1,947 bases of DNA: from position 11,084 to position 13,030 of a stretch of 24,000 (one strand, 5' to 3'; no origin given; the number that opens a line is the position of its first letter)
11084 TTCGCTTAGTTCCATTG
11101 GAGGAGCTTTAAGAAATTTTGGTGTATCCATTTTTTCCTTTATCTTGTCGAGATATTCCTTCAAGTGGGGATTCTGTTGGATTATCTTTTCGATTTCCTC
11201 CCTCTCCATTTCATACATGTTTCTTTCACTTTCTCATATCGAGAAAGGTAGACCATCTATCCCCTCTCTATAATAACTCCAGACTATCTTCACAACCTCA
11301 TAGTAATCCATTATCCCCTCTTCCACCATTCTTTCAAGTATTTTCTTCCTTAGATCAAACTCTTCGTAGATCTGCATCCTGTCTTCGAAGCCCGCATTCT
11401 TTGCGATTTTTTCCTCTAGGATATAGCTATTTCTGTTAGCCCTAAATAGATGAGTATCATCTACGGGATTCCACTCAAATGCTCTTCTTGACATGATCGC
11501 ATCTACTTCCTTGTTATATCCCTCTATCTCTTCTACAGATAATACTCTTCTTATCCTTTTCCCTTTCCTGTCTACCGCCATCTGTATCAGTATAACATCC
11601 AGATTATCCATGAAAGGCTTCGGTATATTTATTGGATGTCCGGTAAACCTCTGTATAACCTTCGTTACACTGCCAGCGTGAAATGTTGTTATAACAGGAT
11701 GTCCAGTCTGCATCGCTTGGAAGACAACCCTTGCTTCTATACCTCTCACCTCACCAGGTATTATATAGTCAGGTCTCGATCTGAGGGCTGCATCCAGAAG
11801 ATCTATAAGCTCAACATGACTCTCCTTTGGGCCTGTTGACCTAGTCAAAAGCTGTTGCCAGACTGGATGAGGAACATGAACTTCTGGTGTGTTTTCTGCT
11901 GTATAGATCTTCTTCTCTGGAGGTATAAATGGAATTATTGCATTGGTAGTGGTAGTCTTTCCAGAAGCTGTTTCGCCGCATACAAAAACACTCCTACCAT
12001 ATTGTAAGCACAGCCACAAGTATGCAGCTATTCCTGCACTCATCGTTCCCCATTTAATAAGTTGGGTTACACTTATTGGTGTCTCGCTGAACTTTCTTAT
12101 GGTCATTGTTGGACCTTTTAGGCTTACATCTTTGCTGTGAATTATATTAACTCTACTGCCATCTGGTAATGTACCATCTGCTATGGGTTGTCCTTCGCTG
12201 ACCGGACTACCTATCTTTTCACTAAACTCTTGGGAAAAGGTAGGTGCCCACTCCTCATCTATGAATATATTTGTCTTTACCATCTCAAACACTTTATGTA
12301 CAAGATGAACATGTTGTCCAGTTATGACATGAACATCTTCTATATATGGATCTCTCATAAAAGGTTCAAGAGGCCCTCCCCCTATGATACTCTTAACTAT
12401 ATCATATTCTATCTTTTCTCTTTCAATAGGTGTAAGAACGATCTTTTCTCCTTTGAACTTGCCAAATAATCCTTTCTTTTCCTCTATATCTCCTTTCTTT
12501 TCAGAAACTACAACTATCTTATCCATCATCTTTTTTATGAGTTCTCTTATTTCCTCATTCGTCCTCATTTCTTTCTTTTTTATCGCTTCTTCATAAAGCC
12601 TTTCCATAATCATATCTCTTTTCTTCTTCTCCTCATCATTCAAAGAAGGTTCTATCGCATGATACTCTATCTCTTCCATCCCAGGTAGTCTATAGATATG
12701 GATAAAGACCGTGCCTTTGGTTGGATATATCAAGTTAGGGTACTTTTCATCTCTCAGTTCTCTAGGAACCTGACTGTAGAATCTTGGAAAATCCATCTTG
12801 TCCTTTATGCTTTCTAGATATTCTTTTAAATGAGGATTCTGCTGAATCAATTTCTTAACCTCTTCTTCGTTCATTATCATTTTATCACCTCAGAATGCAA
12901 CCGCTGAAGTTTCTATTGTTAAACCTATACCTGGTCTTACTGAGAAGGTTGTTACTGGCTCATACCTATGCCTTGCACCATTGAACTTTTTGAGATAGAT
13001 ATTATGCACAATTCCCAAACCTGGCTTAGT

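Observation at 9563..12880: Two intact tandem ArlI/FlaI motor ATPase paralogues with mosaic near-identical DNA patches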

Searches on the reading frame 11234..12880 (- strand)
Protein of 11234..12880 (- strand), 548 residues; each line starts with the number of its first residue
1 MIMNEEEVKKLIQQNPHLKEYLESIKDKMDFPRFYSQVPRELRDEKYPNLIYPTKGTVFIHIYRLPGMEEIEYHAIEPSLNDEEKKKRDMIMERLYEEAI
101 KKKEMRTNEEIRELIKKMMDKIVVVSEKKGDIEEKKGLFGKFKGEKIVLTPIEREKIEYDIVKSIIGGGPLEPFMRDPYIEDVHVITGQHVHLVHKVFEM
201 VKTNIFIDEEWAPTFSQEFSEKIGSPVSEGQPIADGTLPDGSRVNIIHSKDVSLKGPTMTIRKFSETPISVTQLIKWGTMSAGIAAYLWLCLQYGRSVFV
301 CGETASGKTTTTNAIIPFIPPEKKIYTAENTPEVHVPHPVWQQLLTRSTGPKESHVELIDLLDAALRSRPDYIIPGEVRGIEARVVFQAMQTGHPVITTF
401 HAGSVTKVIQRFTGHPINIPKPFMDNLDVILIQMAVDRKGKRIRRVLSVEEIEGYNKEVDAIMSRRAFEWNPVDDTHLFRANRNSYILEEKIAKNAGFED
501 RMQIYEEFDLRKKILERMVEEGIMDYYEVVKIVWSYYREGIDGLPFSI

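Call 5: search_protein_families(library=pfam, proteins=[window:11234-12880:-], max_evalue=0.01)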
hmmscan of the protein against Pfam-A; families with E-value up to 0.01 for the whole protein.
window:11234-12880:- (548 aa): 1 family
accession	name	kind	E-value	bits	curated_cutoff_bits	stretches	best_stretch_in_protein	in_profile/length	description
PF00437.27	T2SSE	-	1.8e-30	106.3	24.9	1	226-519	65-331/370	Type II/IV secretion system protein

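Call 6: search_solved_structures(query=window:11234-12880:-, show_alignments=1)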
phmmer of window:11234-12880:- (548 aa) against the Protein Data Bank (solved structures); distinct sequences matched with E-value up to 0.001: 31.
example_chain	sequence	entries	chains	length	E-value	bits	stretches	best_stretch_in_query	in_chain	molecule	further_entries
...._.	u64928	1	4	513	1.8e-109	370.1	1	106-533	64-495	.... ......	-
4ihq_A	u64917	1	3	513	1e-108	367.7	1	106-533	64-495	FlaI ATPase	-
2oap_1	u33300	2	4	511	3.2e-82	280.2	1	115-539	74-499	Type II secretion system protein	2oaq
8rkd_E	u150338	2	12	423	3.7e-41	144.7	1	147-468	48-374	Pilus assembly ATPase CpaF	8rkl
8rjf_A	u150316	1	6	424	3.7e-41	144.7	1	147-468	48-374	Pilus assembly ATPase CpaF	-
9e24_A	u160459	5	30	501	6.3e-41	143.9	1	147-468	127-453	CpaF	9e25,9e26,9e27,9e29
6bge_A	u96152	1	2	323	1.7e-15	60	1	290-411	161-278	VirB11-like protein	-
1g6o_A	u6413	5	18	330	1.8e-15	59.9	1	290-411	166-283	CAG-ALPHA | virB11 homolog | Cag-alfa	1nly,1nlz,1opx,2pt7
2gza_A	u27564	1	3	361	2.7e-15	59.3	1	281-412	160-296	Type IV secretion system protein VirB11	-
8dze_A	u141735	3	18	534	1.3e-09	40.6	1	299-415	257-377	BfpD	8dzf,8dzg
2eyu_A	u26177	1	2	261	2.2e-09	39.8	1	288-419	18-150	twitching motility protein PilT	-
2ewv_A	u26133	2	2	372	3.6e-09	39.2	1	288-420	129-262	twitching motility protein PilT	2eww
2gsz_A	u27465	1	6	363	3.8e-09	39.1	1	288-420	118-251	twitching motility protein PilT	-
5it5_F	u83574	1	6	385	1.9e-08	36.7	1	298-424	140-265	ATP binding motif-containing protein PilF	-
5oiu_A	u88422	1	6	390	2e-08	36.7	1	298-424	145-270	Type IV pilus assembly protein PilF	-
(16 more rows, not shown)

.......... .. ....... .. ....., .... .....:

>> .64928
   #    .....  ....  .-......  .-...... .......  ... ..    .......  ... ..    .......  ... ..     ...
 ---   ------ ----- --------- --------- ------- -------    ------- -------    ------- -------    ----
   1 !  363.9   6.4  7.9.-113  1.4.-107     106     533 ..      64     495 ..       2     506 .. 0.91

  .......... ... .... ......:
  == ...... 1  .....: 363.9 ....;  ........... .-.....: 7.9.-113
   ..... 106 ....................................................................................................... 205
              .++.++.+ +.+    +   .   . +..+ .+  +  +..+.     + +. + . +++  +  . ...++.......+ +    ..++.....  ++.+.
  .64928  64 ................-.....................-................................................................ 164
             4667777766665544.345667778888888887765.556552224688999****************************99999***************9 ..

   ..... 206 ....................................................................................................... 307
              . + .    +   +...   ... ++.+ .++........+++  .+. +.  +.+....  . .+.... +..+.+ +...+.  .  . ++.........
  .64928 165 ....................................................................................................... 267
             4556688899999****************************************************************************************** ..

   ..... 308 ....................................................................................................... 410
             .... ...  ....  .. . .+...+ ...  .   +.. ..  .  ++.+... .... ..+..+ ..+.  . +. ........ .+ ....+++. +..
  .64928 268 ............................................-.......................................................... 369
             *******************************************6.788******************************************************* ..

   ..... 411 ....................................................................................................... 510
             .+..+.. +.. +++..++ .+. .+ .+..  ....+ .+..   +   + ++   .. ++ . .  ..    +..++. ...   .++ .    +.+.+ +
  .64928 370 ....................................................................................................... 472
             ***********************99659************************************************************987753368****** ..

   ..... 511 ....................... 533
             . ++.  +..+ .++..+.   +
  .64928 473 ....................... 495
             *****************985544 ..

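Call 9: find_homologous_proteins(query=window:11234-12880:-, max_evalue=1e-50)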
Query window:11234-12880:- (548 aa): 4180 proteins with E <= 1e-50 among 8000 candidates; the best 120 are listed.
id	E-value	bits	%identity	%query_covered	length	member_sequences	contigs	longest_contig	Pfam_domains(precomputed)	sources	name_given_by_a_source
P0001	0.0e+0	1197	95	100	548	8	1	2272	PF00437.27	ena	-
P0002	0.0e+0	1182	95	100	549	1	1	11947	PF00437.27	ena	-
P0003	0.0e+0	1167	93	100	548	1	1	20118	PF00437.27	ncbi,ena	-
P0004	0.0e+0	1149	92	100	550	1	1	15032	PF00437.27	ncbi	-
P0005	0.0e+0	1145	91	100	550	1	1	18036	PF00437.27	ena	-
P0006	0.0e+0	1144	91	100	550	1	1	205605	PF00437.27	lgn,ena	-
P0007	0.0e+0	1144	91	100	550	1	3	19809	PF00437.27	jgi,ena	-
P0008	0.0e+0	1143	91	100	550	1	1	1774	PF00437.27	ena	-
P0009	0.0e+0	1143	91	100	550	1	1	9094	PF00437.27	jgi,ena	-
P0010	0.0e+0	1143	91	100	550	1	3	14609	PF00437.27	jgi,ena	-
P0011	0.0e+0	1142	91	100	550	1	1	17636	PF00437.27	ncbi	-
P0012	0.0e+0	1141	92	97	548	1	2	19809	PF00437.27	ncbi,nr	ncbi:MAG: hypothetical protein FE037_02395 [Thermoplasmata archaeon]|nr:MAG: hypothetical protein FE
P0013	0.0e+0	1140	91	100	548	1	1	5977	PF00437.27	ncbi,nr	ncbi:MAG: type II/IV secretion system ATPase subunit [Thermoplasmata archaeon]|nr:type II/IV secreti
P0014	0.0e+0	1133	89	100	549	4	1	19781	PF00437.27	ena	-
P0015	0.0e+0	1121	89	100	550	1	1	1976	PF00437.27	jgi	-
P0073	2.6e-274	929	74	97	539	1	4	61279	PF00437.27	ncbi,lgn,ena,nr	ncbi:MAG: type II/IV secretion system ATPase subunit [Thermoplasmata archaeon]|nr:type II/IV secreti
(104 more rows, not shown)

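Call 12: find_encoding_contigs(protein=P0006, flank=10000, max_places=2)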
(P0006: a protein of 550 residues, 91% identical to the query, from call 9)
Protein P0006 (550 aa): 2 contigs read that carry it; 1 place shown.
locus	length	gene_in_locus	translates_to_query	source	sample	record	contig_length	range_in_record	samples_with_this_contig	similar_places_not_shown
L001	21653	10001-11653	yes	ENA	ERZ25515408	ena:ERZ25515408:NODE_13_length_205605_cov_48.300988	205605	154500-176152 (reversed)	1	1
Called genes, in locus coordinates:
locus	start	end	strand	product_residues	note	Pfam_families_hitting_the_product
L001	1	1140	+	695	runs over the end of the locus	PF14378:PAP2_3, PF01569:PAP2 (weak), PF01909:NTP_transf_2, PF09249:tRNA_NucTransf2, PF21133:CAA_C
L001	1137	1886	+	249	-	-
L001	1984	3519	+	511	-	PF02142:MGS, PF01808:AICARFT_IMPCHas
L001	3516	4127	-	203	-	-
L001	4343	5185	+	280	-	PF01917:Flagellin_arch-type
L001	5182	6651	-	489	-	PF00989:PAS (faint), PF13188:PAS_8 (faint), PF13426:PAS_9 (weak), PF08447:PAS_3 (faint), PF13426:PAS_9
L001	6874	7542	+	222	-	-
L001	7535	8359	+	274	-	PF04659:Arch_fla_DE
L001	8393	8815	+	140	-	-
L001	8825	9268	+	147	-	PF01917:Flagellin_arch-type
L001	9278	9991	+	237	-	PF06745:ATPase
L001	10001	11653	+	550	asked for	PF00437:T2SSE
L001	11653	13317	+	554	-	PF00437:T2SSE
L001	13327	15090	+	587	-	PF20990:DUF2207_C (faint), PF00482:T2SSF (weak)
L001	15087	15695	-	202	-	PF01917:Flagellin_arch-type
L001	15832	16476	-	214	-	PF01917:Flagellin_arch-type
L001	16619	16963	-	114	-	PF07381:EarA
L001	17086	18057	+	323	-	-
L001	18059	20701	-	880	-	PF19773:DUF6259, PF17957:Big_7 (weak)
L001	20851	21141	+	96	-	PF01910:Thiamine_BP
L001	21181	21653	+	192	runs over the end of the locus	PF01558:POR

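Call 13: find_encoding_contigs(protein=P0073, flank=10000, max_places=2)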
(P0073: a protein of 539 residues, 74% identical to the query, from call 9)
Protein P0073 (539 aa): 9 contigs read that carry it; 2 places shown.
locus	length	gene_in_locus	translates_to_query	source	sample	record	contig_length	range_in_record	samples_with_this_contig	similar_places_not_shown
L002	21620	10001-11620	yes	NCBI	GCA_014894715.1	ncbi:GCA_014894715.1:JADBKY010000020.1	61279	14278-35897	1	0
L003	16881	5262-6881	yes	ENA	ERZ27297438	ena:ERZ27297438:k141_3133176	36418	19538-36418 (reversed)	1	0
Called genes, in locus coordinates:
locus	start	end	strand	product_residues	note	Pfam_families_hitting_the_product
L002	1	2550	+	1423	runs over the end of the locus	-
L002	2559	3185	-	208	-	PF01917:Flagellin_arch-type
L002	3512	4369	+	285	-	PF01917:Flagellin_arch-type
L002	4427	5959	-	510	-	PF00989:PAS (faint), PF08447:PAS_3 (faint), PF13426:PAS_9 (weak)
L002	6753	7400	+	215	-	PF05377:FlaC_arch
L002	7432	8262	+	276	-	PF04659:Arch_fla_DE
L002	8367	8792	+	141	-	-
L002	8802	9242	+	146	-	PF01917:Flagellin_arch-type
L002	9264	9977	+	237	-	PF06745:ATPase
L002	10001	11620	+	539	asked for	PF00437:T2SSE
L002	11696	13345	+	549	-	PF00437:T2SSE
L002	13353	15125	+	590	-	PF00482:T2SSF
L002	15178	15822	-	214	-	PF01917:Flagellin_arch-type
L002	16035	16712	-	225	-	PF01917:Flagellin_arch-type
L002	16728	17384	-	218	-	PF01917:Flagellin_arch-type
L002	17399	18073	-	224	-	PF01917:Flagellin_arch-type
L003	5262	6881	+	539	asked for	PF00437:T2SSE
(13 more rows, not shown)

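Call 15: find_related_loci(query=A1, collection=genome_contigs, flank=7000)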
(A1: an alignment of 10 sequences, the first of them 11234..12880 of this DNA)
Query A1 (548 aa) in genome_contigs; peptide patterns used: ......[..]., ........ (x = any residue, [..] = any of these).
134 stretches matched a pattern; 118 encode a relative of the query (tblastn E <= 1e-3); the best 80 are kept; 77 distinct loci.
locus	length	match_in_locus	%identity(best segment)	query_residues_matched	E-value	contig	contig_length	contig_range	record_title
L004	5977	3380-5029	91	1-548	0e+0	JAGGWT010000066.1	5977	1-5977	MAG: Thermoplasmata archaeon isolate AUK133 PB_MBMC_087_c_000000000032, whole genome shotgun sequence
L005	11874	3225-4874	89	1-548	0e+0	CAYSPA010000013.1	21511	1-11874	MAG TPA_asm: uncultured Thermoplasmatales archaeon isolate binchicken_co357_50 genome assembly, contig: NODE_921_length_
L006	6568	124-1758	79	3-548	0e+0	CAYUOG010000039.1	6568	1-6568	MAG TPA_asm: uncultured Thermoplasmatales archaeon isolate binchicken_co6_401 genome assembly, contig: NODE_15401_length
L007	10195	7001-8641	78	3-548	0e+0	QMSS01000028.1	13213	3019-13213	MAG: Thermoplasmata archaeon isolate B82_G9 B82_Guay9_scaffold_04659, whole genome shotgun sequence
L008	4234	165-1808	73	3-548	0e+0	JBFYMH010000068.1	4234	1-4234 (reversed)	MAG: Thermoplasmatales archaeon isolate PPR_0057 k121_1163989, whole genome shotgun sequence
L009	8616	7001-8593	75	11-548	0e+0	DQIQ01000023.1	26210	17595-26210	MAG TPA_asm: Thermoplasmata archaeon isolate 3300003432D scaffold_22, whole genome shotgun sequence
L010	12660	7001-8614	73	3-548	0e+0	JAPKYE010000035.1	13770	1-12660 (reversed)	MAG: Methanobacteriota archaeon isolate LacPavin_0920_SED4_MAG_39_12 LacPavin_0920_SED4_scaffold_2359232, whole genome s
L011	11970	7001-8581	75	15-548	0e+0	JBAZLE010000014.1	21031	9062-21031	MAG: Thermoplasmatota archaeon isolate SO_2017_LW4_160 scaffold_5062_c1_LW137-91_2017, whole genome shotgun sequence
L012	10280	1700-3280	75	15-548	0e+0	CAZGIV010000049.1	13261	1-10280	MAG TPA_asm: uncultured Thermoplasmatales archaeon isolate binchicken_co94_67 genome assembly, contig: NODE_6501_length_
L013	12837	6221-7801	75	15-548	0e+0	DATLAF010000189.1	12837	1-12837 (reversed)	MAG TPA_asm: Thermoplasmatota archaeon isolate SMAG_U14264 k141_2807209, whole genome shotgun sequence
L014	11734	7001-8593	75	11-548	0e+0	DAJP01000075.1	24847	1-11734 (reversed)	MAG TPA_asm: Euryarchaeota archaeon UBA346 UBA346_contig_2134, whole genome shotgun sequence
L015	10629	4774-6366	75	11-548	0e+0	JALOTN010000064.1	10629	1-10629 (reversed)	MAG: Thermoplasmatota archaeon isolate Prado234 scaffold_10596, whole genome shotgun sequence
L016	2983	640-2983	73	3-548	0e+0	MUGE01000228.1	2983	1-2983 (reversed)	MAG: Thermoplasmata archaeon M11B2D M11B2D_scaffold_1316, whole genome shotgun sequence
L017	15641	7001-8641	71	2-548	0e+0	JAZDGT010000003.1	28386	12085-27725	MAG: Methanobacteriota archaeon isolate MEGAHIT-group-0.28 k141_13861100, whole genome shotgun sequence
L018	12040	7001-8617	73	3-548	0e+0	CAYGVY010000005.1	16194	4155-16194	MAG TPA_asm: uncultured Thermoplasmatales archaeon isolate ERP119294_co4_107 genome assembly, contig: NODE_3321_length_1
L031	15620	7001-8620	71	3-548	0e+0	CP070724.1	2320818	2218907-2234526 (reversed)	MAG: Thermoplasmatales archaeon isolate bin45 chromosome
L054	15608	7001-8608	71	7-548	0e+0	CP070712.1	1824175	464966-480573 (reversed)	MAG: Thermoplasmatales archaeon isolate bin50 chromosome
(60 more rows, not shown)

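Call 27: find_encoding_contigs(protein=P0003, flank=6000, max_places=2)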
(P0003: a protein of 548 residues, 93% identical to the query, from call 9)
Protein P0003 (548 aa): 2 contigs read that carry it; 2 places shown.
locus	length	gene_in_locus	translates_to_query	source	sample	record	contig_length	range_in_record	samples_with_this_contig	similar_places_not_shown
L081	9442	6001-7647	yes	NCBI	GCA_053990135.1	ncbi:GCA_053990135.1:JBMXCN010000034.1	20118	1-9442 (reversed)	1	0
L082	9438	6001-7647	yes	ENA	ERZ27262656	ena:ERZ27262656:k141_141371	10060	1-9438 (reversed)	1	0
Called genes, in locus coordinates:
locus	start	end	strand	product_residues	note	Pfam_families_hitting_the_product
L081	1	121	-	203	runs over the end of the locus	-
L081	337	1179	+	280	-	PF01917:Flagellin_arch-type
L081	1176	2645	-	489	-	PF00989:PAS (faint), PF13188:PAS_8 (faint), PF13426:PAS_9, PF08447:PAS_3 (weak)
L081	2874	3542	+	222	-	PF05377:FlaC_arch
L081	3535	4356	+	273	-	PF04659:Arch_fla_DE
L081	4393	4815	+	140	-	-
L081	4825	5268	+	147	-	PF01917:Flagellin_arch-type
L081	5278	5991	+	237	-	PF06745:ATPase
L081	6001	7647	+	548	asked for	PF00437:T2SSE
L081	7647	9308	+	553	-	PF00437:T2SSE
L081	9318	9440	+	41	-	?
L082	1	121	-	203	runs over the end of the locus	-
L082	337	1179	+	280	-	PF01917:Flagellin_arch-type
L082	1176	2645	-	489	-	PF00989:PAS (faint), PF13188:PAS_8 (faint), PF13426:PAS_9, PF08447:PAS_3 (weak)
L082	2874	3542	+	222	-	PF05377:FlaC_arch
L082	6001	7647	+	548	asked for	PF00437:T2SSE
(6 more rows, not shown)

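Call 28: find_encoding_contigs(protein=P0002, flank=6000, max_places=2)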
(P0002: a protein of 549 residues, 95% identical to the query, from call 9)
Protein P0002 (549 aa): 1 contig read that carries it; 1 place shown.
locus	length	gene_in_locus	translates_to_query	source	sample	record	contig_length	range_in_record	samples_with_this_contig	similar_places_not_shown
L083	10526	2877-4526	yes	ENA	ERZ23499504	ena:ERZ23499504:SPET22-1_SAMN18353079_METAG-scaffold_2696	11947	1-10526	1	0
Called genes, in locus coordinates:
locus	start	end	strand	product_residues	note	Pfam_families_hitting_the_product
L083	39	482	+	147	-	PF01917:Flagellin_arch-type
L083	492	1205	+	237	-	PF06745:ATPase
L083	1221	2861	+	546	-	PF00437:T2SSE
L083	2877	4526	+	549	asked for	PF00437:T2SSE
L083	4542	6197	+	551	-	PF00437:T2SSE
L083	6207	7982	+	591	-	PF00482:T2SSF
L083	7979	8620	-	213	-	PF01917:Flagellin_arch-type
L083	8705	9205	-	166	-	PF01917:Flagellin_arch-type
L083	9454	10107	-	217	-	PF01917:Flagellin_arch-type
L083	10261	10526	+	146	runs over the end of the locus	-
